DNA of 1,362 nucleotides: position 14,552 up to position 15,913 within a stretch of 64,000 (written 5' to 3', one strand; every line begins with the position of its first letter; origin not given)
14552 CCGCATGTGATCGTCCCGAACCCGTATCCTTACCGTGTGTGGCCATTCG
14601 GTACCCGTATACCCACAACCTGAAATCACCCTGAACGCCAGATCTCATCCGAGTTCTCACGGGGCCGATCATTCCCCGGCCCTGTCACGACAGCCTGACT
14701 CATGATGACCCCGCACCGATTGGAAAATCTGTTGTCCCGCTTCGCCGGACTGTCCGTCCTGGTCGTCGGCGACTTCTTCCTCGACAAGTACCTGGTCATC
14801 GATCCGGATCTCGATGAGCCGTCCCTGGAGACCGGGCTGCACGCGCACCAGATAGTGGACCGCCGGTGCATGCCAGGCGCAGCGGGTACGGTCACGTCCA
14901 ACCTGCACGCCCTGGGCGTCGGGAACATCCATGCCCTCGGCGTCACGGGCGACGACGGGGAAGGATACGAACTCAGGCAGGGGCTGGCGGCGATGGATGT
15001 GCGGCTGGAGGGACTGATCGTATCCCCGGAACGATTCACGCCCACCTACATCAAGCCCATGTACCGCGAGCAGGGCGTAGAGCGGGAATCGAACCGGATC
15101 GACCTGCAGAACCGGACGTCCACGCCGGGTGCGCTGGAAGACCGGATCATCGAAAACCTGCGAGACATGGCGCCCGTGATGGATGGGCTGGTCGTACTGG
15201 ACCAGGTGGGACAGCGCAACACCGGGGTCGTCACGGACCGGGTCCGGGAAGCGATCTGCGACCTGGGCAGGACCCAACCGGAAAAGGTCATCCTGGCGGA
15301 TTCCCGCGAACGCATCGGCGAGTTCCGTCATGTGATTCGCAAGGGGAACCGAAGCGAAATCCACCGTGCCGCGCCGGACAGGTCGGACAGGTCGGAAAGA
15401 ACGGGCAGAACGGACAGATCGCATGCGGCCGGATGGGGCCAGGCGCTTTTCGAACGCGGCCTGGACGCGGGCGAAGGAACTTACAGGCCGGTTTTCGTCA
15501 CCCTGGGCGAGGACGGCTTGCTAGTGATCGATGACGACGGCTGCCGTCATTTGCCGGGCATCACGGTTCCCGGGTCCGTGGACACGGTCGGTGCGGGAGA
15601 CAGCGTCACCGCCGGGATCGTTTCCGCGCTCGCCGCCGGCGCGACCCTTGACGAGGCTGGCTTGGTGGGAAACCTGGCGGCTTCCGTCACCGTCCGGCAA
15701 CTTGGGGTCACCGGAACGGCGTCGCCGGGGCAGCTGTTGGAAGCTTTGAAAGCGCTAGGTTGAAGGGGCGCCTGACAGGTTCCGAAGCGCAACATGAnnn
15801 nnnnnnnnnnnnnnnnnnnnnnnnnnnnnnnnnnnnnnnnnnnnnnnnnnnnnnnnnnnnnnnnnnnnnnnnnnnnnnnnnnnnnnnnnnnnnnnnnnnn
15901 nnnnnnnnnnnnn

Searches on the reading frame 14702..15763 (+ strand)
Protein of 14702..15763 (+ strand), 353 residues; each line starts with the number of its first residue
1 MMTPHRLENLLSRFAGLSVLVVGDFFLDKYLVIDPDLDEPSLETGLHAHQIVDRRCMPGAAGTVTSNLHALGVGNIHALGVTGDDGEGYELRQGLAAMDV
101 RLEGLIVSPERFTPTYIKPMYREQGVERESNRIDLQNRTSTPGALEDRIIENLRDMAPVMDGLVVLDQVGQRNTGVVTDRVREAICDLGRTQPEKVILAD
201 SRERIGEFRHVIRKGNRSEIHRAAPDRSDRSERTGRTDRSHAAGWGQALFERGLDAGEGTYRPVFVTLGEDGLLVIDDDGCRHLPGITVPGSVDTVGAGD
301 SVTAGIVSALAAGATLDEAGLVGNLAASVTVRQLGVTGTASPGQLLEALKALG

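Call 45: search_protein_families(library=pfam, proteins=[window:14702-15763:+], max_evalue=0.00001)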
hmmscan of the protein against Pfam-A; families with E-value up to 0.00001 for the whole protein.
window:14702-15763:+ (353 aa): 1 family
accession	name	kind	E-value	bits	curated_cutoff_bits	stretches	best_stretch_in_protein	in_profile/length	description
PF00294.29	PfkB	-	4.3e-24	85.8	25.8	1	33-338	12-297/302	pfkB family carbohydrate kinase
